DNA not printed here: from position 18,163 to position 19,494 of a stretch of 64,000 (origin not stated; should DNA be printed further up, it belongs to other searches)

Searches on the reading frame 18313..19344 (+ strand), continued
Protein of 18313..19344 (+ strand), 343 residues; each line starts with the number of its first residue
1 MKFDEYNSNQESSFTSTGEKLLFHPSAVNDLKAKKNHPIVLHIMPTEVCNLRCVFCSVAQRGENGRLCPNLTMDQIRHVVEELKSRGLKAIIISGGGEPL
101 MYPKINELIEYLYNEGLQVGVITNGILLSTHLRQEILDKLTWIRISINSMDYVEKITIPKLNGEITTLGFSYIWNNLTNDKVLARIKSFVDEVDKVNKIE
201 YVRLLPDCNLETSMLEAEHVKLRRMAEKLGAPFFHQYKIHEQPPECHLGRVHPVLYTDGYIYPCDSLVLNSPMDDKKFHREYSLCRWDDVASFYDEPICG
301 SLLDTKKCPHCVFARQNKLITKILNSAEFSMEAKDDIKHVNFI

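Call 16: find_encoding_contigs(protein=P0098, flank=8000, max_places=2)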
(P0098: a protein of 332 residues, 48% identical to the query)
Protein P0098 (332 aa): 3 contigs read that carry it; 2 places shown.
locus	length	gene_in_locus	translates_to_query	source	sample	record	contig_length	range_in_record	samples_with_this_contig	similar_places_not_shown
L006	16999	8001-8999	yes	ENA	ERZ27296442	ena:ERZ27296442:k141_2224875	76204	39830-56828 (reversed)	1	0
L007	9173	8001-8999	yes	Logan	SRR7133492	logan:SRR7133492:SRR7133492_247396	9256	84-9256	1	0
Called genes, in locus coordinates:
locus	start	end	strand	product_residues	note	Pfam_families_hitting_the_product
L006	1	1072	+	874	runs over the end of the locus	PF02516:STT3, PF21436:STT3-PglB_core (weak)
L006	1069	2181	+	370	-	PF02350:Epimerase_2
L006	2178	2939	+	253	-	PF00685:Sulfotransfer_1 (weak), PF13469:Sulfotransfer_3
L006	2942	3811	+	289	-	PF00535:Glycos_transf_2, PF13641:Glyco_tranf_2_3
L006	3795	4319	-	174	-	PF01583:APS_kinase, PF08433:KTI12, PF13238:AAA_18 (weak), PF13671:AAA_33 (faint)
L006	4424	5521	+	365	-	PF00534:Glycos_transf_1, PF13692:Glyco_trans_1_4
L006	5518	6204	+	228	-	PF00535:Glycos_transf_2, PF13641:Glyco_tranf_2_3 (faint), PF13712:Glyco_tranf_2_5 (faint)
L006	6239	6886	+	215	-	PF08241:Methyltransf_11, PF08242:Methyltransf_12, PF13649:Methyltransf_25, PF01209:Ubie_methyltran, PF13489:Methyltransf_23, PF13847:Methyltransf_31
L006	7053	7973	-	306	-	PF00535:Glycos_transf_2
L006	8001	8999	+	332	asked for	PF04055:Radical_SAM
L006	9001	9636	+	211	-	PF13489:Methyltransf_23, PF08241:Methyltransf_11 (weak), PF08242:Methyltransf_12 (weak), PF13649:Methyltransf_25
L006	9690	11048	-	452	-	PF01943:Polysacc_synt, PF13440:Polysacc_synt_3, PF01554:MatE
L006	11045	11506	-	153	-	-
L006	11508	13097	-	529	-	PF02355:SecD_SecF_C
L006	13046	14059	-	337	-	PF02355:SecD_SecF_C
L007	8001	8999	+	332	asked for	PF04055:Radical_SAM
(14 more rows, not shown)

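Call 17: find_encoding_contigs(protein=P0118, flank=8000, max_places=2)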
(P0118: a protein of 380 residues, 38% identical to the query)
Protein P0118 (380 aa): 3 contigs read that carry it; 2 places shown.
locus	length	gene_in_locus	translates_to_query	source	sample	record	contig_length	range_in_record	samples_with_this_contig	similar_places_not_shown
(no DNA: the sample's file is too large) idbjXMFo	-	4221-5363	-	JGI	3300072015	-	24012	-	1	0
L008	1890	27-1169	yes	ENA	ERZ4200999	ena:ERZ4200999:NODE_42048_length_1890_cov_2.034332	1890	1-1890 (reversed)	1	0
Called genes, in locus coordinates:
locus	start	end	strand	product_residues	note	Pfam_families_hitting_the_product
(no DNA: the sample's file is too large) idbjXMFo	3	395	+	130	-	?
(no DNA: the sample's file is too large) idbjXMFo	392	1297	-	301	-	PF01073:3Beta_HSD, PF01370:Epimerase, PF02719:Polysacc_synt_2, PF04321:RmlD_sub_bind, PF05368:NmrA (weak), PF13460:NAD_binding_10, PF16363:GDP_Man_Dehyd, PF07993:NAD_binding_4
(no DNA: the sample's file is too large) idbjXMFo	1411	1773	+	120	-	PF01575:MaoC_dehydratas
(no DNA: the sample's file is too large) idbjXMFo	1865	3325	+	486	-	PF13231:PMT_2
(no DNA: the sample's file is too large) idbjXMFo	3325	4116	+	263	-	-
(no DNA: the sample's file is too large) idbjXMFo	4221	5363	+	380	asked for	PF04055:Radical_SAM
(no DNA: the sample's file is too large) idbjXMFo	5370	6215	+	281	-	PF13847:Methyltransf_31 (faint), PF13489:Methyltransf_23, PF08241:Methyltransf_11 (weak), PF13649:Methyltransf_25 (weak)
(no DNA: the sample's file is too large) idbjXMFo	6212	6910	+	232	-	PF00535:Glycos_transf_2, PF10111:Glyco_tranf_2_2 (weak), PF13641:Glyco_tranf_2_3 (weak)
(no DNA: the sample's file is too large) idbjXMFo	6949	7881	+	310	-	PF03706:LPG_synthase_TM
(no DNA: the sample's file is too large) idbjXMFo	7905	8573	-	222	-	PF00534:Glycos_transf_1 (weak)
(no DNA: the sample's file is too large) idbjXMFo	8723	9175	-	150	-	-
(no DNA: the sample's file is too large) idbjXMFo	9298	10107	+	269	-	PF13439:Glyco_transf_4 (weak)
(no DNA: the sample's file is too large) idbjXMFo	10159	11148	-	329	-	PF02388:FemAB (faint)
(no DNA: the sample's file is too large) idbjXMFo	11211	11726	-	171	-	PF13489:Methyltransf_23, PF13847:Methyltransf_31 (weak), PF08241:Methyltransf_11, PF13649:Methyltransf_25 (weak), PF08242:Methyltransf_12 (weak), PF01209:Ubie_methyltran (faint)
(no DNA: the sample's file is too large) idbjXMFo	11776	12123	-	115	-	-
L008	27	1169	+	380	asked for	PF04055:Radical_SAM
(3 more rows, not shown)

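Call 22: search_solved_structures(query=A1, max_evalue=0.01, show_alignments=3)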
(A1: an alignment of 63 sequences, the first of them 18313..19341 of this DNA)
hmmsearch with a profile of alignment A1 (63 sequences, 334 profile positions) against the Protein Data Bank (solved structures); distinct sequences matched with E-value up to 0.01: 34.
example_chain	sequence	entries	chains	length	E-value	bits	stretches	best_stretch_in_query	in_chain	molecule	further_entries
5v1q_A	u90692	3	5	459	3.7e-12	49.1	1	21-182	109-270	Radical SAM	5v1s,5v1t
9dfn_A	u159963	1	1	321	1.1e-11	47.5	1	30-157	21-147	Radical SAM core domain-containing protein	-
9dfu_A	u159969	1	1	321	2.1e-11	46.6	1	31-157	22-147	Radical SAM core domain-containing protein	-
1tv7_A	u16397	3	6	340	2.8e-11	46.2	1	26-161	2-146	Molybdenum cofactor biosynthesis protein A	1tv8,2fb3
2fb2_A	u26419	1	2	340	4.1e-11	45.7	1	26-161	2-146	Molybdenum cofactor biosynthesis protein A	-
9dgw_A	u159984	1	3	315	2.2e-09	40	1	34-156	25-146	Radical SAM core domain-containing protein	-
9dfw_A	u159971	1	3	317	2.2e-09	40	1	34-156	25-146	Radical SAM core domain-containing protein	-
6b4c_A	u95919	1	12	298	3.4e-09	39.4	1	44-156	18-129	Viperin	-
7n7i_A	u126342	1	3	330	3.8e-09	39.2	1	44-156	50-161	Viperin-like enzyme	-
7n7h_A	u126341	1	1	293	9.5e-09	37.9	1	36-158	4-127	VIPERIN-LIKE ENZYME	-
7tol_A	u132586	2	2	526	1.1e-08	37.7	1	31-132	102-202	glycerol dibiphytanyl glycerol tetraether - macrocyclic archaeol synthase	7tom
5vsl_A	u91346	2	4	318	1.2e-08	37.5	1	31-154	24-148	Radical S-adenosyl methionine domain-containing protein 2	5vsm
6q2p_A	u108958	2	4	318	1.2e-08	37.5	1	31-154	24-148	Radical S-adenosyl methionine domain-containing protein 2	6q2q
8wm2_A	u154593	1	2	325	1.8e-08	37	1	36-145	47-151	Fe-S radical SAM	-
8ai3_A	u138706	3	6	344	2.4e-08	36.5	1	43-262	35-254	Putative peptide biosynthesis protein YydG | Radical SAM core domain-containing protein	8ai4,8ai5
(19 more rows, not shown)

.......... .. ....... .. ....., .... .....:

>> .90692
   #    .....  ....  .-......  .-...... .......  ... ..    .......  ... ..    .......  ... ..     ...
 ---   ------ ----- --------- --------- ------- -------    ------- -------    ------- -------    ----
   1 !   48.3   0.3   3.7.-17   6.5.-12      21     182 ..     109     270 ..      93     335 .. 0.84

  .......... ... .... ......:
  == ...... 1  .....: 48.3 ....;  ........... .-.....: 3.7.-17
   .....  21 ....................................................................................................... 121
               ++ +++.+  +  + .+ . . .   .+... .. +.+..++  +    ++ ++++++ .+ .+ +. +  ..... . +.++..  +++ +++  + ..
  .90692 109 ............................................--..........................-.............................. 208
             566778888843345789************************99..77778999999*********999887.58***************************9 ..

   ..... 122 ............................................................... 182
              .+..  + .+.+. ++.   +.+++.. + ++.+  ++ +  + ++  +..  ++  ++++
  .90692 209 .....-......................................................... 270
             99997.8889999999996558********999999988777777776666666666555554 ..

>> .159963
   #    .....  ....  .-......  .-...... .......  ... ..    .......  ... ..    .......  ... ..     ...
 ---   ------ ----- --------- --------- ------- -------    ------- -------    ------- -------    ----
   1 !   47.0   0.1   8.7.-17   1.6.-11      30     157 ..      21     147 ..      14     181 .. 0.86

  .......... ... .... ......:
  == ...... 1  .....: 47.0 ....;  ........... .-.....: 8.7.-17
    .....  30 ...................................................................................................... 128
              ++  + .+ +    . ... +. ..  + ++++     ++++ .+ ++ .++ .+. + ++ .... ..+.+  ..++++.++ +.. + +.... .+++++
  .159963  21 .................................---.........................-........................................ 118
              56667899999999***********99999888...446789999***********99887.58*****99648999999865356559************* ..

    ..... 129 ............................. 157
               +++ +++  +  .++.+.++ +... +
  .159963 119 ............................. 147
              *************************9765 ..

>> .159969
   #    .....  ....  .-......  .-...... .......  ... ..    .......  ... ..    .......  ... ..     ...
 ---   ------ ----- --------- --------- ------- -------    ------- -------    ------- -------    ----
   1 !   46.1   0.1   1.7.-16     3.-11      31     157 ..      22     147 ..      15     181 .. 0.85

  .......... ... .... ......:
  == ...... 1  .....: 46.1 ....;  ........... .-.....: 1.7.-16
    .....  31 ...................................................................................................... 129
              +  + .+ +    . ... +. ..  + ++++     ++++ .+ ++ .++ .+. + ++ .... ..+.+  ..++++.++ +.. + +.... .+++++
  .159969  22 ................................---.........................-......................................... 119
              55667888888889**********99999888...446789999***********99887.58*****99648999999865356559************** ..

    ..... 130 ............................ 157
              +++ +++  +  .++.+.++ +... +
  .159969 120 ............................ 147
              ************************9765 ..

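Call 27: predict_structure(alignment_id=A1)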
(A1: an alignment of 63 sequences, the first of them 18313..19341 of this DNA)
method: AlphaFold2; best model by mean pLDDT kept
length: 343 residues; sequences in the alignment: 63
mean_pLDDT: 94.5   pTM: 0.93
mean pLDDT of the five models: 94.5, 94.5, 94.0, 93.5, 93.4
residues with pLDDT >= 90: 291; 70-90: 52; 50-70: 0; < 50: 0
segments of 3 or more residues with pLDDT < 50: none
pLDDT, mean of each block of 10 residues (from residue 1): 93 89 96 98 96 84 87 99 98 92 98 98 97 97 96 93 97 91 94 97 95 94 96 96 97 98 94 89 98 97 96 96 90 85 94
secondary structure, 60 per line:
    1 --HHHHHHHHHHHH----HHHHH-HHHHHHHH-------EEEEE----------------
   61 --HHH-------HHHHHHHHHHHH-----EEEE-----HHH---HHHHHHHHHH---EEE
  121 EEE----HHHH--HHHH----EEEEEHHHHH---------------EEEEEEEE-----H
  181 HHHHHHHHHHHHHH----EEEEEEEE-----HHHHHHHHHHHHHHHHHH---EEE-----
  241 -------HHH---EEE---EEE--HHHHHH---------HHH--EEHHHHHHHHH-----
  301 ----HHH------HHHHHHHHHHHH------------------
elements in order: H3-14 H19-23 H25-32 E40-44 H73-84 E90-93 H105-114 E118-123 H128-131 H134-137 E142-146 H147-151 E167-174 H180-194 E199-206 H212-229 E233-235 E254-256 E260-262 H265-270 H287-295 H314-325

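Call 33: find_related_loci(query=A1, collection=genome_contigs, flank=10000)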
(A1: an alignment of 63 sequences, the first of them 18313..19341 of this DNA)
Query A1 (343 aa) in genome_contigs; peptide patterns used: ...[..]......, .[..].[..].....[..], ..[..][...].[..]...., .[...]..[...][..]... (x = any residue, [..] = any of these).
98 stretches matched a pattern; 35 encode a relative of the query (tblastn E <= 1e-3); 35 distinct loci.
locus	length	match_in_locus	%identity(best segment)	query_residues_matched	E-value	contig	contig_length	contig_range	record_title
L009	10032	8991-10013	64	3-343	1e-151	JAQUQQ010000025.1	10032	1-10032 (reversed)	MAG: Candidatus Moraniibacteriota bacterium isolate STD1_53 NODE_19547_length_10032_cov_7.370116_Sandtown_D1, whole geno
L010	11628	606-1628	63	2-343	1e-151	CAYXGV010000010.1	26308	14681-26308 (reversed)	MAG TPA_asm: uncultured Gammaproteobacteria bacterium isolate SRP178699_co1_205 genome assembly, contig: NODE_2057_lengt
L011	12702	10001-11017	61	3-343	1e-141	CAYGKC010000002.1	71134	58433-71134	MAG TPA_asm: uncultured Gammaproteobacteria bacterium isolate ERP113451_co4_284 genome assembly, contig: NODE_70_length_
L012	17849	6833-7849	51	3-343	3e-114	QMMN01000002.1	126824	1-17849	MAG: Deltaproteobacteria bacterium isolate B60_G16 B60_Guay16_scaffold_00012, whole genome shotgun sequence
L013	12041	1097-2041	48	9-343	2e-94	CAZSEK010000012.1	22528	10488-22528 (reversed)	MAG TPA_asm: uncultured Methanosarcinales archaeon isolate SRP256446_co1_197 genome assembly, contig: NODE_645_length_22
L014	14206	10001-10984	45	7-343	5e-94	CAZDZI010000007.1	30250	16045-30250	MAG TPA_asm: Candidatus Woesearchaeota archaeon isolate binchicken_co150_114 genome assembly, contig: NODE_3190_length_3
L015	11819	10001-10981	47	8-343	2e-93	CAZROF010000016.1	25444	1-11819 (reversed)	MAG TPA_asm: Candidatus Woesearchaeota archaeon isolate SRP128015_co1_17 genome assembly, contig: NODE_2384_length_25444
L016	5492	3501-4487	48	8-343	3e-93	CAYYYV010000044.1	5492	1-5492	MAG TPA_asm: Candidatus Woesearchaeota archaeon isolate binchicken_co51_34 genome assembly, contig: NODE_7232_length_549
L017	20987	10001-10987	48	8-343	3e-92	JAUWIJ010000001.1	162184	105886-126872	MAG: archaeon isolate CSMAG_2291 CSMAG_2291_k127_3077829_length_162184_cov_60.1038, whole genome shotgun sequence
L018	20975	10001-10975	45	8-343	1e-86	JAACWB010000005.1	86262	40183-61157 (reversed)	MAG: archaeon isolate CG_2015-01t_29_47 CG_2015-01t_curated_scaffold_70, whole genome shotgun sequence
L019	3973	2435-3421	45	4-343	4e-86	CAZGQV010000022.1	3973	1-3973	MAG TPA_asm: Candidatus Woesearchaeota archaeon isolate binchicken_co181_207 genome assembly, contig: NODE_53873_length_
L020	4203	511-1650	33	13-343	2e-63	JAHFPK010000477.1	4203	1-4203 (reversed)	MAG: Hyphomicrobiales bacterium isolate nzgw525 NODE_50006_length_4204_cov_5.698506, whole genome shotgun sequence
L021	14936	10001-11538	31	26-165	8e-15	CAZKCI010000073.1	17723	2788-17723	MAG TPA_asm: uncultured bacterium isolate binchicken_co255_117 genome assembly, contig: k141_4698090, whole genome shotg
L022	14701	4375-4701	33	35-149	9e-14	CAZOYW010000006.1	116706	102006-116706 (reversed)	MAG TPA_asm: uncultured bacterium isolate SRP192927_co7_26 genome assembly, contig: NODE_167_length_116706_cov_9.625721,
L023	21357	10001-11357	33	26-153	4e-12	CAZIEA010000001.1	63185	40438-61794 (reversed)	MAG TPA_asm: uncultured bacterium isolate SRP090828_co4_59 genome assembly, contig: NODE_75_length_63185_cov_9.707049, w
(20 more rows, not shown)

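Call 44: list_cluster_members(proteins=[P0121, window:18313-19341:+])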
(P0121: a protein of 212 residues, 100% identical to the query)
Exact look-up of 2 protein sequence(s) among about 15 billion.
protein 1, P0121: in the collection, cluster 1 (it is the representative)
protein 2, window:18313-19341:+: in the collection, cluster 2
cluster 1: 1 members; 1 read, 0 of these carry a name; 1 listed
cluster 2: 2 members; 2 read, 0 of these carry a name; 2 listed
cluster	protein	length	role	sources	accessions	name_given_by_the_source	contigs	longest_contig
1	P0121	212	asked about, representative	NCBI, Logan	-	-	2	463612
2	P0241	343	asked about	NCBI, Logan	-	-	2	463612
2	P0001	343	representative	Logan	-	-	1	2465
